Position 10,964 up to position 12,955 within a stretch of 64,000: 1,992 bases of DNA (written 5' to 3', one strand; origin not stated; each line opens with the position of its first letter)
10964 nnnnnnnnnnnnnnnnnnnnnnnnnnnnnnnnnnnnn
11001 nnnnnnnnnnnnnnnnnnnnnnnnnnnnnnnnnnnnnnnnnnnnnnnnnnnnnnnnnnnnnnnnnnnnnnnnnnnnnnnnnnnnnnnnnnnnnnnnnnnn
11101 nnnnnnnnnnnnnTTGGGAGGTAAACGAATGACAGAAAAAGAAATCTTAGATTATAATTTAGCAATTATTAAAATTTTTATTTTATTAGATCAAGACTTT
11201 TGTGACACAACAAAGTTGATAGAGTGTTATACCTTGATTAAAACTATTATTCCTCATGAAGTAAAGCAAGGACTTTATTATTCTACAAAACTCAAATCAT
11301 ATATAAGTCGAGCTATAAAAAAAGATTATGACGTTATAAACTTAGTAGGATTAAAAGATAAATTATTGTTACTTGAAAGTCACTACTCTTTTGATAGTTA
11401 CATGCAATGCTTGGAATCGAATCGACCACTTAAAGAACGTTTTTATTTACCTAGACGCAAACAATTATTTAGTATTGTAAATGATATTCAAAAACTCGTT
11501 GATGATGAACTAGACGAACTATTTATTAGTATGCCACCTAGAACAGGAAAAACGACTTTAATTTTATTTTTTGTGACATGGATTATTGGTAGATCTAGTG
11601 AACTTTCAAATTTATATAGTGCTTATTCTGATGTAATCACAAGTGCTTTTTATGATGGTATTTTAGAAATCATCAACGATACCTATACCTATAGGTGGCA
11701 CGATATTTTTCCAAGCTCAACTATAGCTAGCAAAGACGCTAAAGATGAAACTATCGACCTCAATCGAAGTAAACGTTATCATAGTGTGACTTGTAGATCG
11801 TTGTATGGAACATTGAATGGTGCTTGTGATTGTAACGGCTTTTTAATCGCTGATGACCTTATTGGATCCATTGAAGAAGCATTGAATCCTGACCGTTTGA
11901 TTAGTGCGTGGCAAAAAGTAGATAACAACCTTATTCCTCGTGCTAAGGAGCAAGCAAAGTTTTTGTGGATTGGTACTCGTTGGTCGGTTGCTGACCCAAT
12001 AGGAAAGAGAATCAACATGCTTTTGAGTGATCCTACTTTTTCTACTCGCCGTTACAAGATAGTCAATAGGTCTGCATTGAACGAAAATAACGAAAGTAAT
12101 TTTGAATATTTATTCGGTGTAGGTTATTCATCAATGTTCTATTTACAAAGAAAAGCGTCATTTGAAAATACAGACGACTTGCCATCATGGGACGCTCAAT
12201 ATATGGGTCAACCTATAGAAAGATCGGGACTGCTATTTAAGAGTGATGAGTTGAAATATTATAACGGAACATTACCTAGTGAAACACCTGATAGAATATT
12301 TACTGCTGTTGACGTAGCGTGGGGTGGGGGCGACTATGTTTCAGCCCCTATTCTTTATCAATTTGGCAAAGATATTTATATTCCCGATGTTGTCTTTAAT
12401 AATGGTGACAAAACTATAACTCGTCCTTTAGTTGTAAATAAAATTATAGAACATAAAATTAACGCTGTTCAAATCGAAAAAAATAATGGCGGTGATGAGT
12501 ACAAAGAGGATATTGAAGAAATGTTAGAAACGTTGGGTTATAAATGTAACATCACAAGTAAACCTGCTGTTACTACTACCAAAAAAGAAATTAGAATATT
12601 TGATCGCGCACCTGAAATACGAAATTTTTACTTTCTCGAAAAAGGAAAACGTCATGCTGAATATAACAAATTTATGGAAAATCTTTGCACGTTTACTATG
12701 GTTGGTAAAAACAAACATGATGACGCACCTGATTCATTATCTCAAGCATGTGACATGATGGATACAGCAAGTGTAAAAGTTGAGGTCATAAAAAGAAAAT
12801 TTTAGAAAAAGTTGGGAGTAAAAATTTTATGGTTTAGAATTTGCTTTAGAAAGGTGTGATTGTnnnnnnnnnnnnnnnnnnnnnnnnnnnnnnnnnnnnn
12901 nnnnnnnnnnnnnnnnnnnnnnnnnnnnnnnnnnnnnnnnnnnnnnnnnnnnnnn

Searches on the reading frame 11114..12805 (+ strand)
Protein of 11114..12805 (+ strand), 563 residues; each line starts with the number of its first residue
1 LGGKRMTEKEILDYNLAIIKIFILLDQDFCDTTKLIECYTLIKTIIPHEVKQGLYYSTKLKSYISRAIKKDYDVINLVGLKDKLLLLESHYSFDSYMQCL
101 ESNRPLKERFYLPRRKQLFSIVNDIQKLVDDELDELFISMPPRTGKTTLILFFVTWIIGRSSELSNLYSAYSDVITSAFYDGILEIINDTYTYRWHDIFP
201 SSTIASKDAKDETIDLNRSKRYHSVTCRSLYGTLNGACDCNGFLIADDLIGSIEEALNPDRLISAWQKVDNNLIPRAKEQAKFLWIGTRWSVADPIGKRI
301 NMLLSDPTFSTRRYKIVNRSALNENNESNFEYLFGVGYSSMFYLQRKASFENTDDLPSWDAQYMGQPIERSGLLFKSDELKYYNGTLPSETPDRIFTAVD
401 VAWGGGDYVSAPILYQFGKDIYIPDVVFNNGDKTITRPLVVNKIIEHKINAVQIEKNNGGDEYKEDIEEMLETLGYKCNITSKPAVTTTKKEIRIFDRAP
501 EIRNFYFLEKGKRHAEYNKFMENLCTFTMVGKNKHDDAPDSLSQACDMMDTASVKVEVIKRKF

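Call 3: search_protein_families(library=pfam, proteins=[window:11114-12805:+], max_evalue=0.1)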
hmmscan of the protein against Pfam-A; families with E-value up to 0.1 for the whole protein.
window:11114-12805:+ (563 aa): 2 families
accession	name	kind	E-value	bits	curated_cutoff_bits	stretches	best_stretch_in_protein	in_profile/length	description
PF22530.2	Terminase-T7_RNaseH-like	-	7.9e-10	39.4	27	1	399-498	1-98/108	Terminase Bacteriophage T7, Ribonuclease H-like domain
PF03237.21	Terminase_6N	-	0.02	15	22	0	138-196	2-64/215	Terminase large subunit, T4likevirus-type, N-terminal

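Call 4: search_protein_families(library=phrogs, proteins=[window:11114-12805:+], max_evalue=0.01)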
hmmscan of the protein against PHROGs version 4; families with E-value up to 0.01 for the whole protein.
window:11114-12805:+ (563 aa): 6 families
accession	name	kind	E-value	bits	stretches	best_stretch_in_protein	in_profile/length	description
phrog_38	-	head and packaging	9.5e-58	197.5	1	126-558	302-712/760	terminase large subunit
phrog_30251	-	head and packaging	8.3e-35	121.2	1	106-539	28-450/799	terminase large subunit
phrog_4758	-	head and packaging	1.2e-22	81.4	1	111-327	35-241/243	terminase large subunit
phrog_5573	-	head and packaging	3e-13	50.8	1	358-560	48-245/250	terminase large subunit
phrog_2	-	head and packaging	0.00022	21.1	1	139-551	283-596/807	terminase large subunit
phrog_15524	-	head and packaging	0.0081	16.7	0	398-497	8-105/249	terminase large subunit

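Call 7: find_related_loci(query=window:11114-12805:+, collection=viral_contigs, flank=8000)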
Query window:11114-12805:+ (563 aa) in viral_contigs; peptide patterns used: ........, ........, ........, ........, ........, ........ (x = any residue, [..] = any of these).
11 stretches matched a pattern; 3 encode a relative of the query (tblastn E <= 1e-3); 3 distinct loci.
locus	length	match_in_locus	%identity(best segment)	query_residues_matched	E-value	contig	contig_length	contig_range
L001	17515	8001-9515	56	60-563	0e+0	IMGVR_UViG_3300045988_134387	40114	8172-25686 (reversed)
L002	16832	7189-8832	49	18-563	0e+0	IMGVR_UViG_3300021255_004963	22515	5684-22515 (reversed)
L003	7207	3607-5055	54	80-563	3e-177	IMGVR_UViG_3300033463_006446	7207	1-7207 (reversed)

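Call 8: search_dna_similar(query=window:11114-12805:+, collection=phages, mode=protein, max_rows=25)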
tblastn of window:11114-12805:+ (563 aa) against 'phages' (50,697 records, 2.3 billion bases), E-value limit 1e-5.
Records with a match: 188; places in all: 189; records where one place covers at least 80% of the query: 80.
Best place of each record, by identity: <60% 188.
By first word of the organism name: Streptococcus 33; Escherichia 30; Lactococcus 29; Yersinia 16; Bacteriophage 13; Ralstonia 10; Clostridium 9; Bacteroides 6; Shigella 4; Cyanophage 4; and 24 more.
By host as written in the record: - 25; Streptococcus thermophilus 14; Yersinia enterocolitica 14; Escherichia coli K-12 MG1655 12; Lactococcus lactis 11; Streptococcus thermophilus ST64987 8; Escherichia coli 7; Ralstonia pseudosolanacearum I-31 (MT043) 5; and 69 more.
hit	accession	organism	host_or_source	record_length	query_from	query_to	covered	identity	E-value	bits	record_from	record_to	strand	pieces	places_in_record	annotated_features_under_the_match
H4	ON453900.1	Clostridium phage Maintenon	[Clostridium] innocuum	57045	93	563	84%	45.8%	2e-127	417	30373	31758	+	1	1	terminase large subunit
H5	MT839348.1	Bacteriophage sp.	human fecal samples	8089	126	563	78%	45.7%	8e-125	409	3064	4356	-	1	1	record has no annotation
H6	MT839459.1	Bacteriophage sp.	human fecal samples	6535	125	563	78%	45.1%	9e-125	409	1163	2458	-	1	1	record has no annotation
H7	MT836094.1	Bacteriophage sp.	human fecal samples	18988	91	563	84%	41.8%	3e-115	382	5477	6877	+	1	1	record has no annotation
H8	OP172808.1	Eggerthella phage EL753P1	Eggerthella lenta DA753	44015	93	563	84%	39.5%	6e-96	326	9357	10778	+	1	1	hypothetical protein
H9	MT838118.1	Bacteriophage sp.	human fecal samples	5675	90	547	81%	38.5%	6e-84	291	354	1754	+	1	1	record has no annotation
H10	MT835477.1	Bacteriophage sp.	human fecal samples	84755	89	547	82%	37.1%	3e-85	295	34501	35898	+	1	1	record has no annotation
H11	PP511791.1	Dulem virus 39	Propithecus coquereli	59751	65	563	89%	32.2%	2e-62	228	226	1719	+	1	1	terminase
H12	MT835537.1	Bacteriophage sp.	human fecal samples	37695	88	563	85%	31.1%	2e-67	243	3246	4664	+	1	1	record has no annotation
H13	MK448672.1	Streptococcus phage Javan117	Streptococcus dysgalactiae ASDSE_99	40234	92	550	82%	29.8%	1e-39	161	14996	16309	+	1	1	terminase large subunit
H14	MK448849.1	Streptococcus phage Javan128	Streptococcus dysgalactiae ERR084991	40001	92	550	82%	29.2%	1e-36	152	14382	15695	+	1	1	terminase large subunit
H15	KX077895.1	Streptococcus phage phiZJ20091101-4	Streptococcus suis ZJ20091101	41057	110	562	80%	29.4%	6e-36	149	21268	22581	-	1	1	terminase large subunit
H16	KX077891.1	Streptococcus phage phiJH1301-1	Streptococcus suis JH1301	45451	110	562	80%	29.1%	1e-31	136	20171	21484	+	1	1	terminase large subunit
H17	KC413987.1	Streptococcus phage phiSS12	Streptococcus suis SS12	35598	110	562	80%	28.5%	1e-31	137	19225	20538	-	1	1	putative phage terminase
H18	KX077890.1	Streptococcus phage phiLP081102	Streptococcus suis LP081102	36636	110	562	80%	28.5%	1e-31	137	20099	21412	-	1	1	terminase large subunit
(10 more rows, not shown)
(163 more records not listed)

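Call 11: get_annotated_region(hit=H4, flank=7000)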
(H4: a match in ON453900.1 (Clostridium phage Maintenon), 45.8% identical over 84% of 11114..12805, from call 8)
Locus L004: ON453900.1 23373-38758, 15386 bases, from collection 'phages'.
description: Clostridium phage Maintenon, complete genome.
organism: Clostridium phage Maintenon (NCBI taxid 2951972)
taxonomy: Viruses
host: [Clostridium] innocuum; source: feces; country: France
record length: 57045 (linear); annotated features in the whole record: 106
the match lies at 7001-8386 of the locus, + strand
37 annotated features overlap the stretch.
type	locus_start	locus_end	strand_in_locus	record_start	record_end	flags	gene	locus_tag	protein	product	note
CDS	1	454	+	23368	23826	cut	-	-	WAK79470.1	RNA polymerase sigma factor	rasttk_feature_creation_tool=/opt/patric-common/ runtime/bin/phanotate version 1.5.0; HHpred against PHROGS v3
CDS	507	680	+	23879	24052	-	-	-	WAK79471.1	hypothetical protein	rasttk_feature_creation_tool=/opt/patric-common/ runtime/bin/phanotate version 1.5.0; ...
CDS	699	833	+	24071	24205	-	-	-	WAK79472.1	hypothetical protein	rasttk_feature_creation_tool=/opt/patric-common/ runtime/bin/phanotate version 1.5.0; ...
CDS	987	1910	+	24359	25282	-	-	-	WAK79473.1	primase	rasttk_feature_creation_tool=/opt/patric-common/ runtime/bin/phanotate version 1.5.0; HHpred against PHROGS v3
CDS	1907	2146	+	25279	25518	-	-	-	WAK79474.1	hypothetical protein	rasttk_feature_creation_tool=/opt/patric-common/ runtime/bin/phanotate version 1.5.0; ...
CDS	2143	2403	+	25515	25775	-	-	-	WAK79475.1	hypothetical protein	rasttk_feature_creation_tool=/opt/patric-common/ runtime/bin/phanotate version 1.5.0; ...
CDS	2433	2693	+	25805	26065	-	-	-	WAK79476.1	hypothetical protein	rasttk_feature_creation_tool=/opt/patric-common/ runtime/bin/phanotate version 1.5.0; ...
CDS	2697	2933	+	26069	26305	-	-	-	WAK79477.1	hypothetical protein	rasttk_feature_creation_tool=/opt/patric-common/ runtime/bin/phanotate version 1.5.0; ...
CDS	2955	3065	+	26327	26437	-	-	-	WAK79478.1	hypothetical protein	rasttk_feature_creation_tool=/opt/patric-common/ runtime/bin/phanotate version 1.5.0; ...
CDS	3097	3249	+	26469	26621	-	-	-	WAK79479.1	hypothetical protein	rasttk_feature_creation_tool=/opt/patric-common/ runtime/bin/phanotate version 1.5.0; ...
CDS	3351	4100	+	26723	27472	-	-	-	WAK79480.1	terminase small subunit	rasttk_feature_creation_tool=/opt/patric-common/ runtime/bin/phanotate version 1.5.0; HHpred against PHROGS v3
CDS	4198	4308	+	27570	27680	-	-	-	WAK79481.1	hypothetical protein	rasttk_feature_creation_tool=/opt/patric-common/ runtime/bin/phanotate version 1.5.0; ...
CDS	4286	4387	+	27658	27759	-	-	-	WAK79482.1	hypothetical protein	rasttk_feature_creation_tool=/opt/patric-common/ runtime/bin/phanotate version 1.5.0; ...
CDS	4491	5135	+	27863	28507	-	-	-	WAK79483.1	hypothetical protein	rasttk_feature_creation_tool=/opt/patric-common/ runtime/bin/phanotate version 1.5.0; ...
CDS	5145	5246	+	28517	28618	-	-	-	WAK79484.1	hypothetical protein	rasttk_feature_creation_tool=/opt/patric-common/ runtime/bin/phanotate version 1.5.0; ...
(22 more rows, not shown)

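Call 47: search_protein_families(library=pfam, proteins=[L002:5010-5639:-, L002:6187-6999:+], max_evalue=0.01)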
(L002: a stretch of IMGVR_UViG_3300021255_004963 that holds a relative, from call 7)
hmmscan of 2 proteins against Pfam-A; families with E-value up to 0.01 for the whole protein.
L002:5010-5639:- (209 aa): 0 families

L002:6187-6999:+ (270 aa): 2 families
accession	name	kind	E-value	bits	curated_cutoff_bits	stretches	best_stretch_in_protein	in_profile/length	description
PF00239.26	Resolvase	-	3.7e-40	137.8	23.3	1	26-173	2-144/145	Resolvase, N terminal domain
PF07508.19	Recombinase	-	1.7e-14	54.4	21.1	1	194-265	1-84/102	Recombinase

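Call 110: search_protein_families(library=pfam, proteins=[L003:2715-3485:+, L001:7537-7776:+], max_evalue=0.001)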
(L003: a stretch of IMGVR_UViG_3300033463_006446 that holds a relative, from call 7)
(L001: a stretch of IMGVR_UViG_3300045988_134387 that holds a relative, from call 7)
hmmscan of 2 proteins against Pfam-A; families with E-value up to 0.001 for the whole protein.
L003:2715-3485:+ (256 aa): 1 family
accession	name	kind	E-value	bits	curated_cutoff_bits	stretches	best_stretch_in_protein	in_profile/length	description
PF07508.19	Recombinase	-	8.7e-05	23.2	21.1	1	150-219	6-89/102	Recombinase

L001:7537-7776:+ (79 aa): 0 families
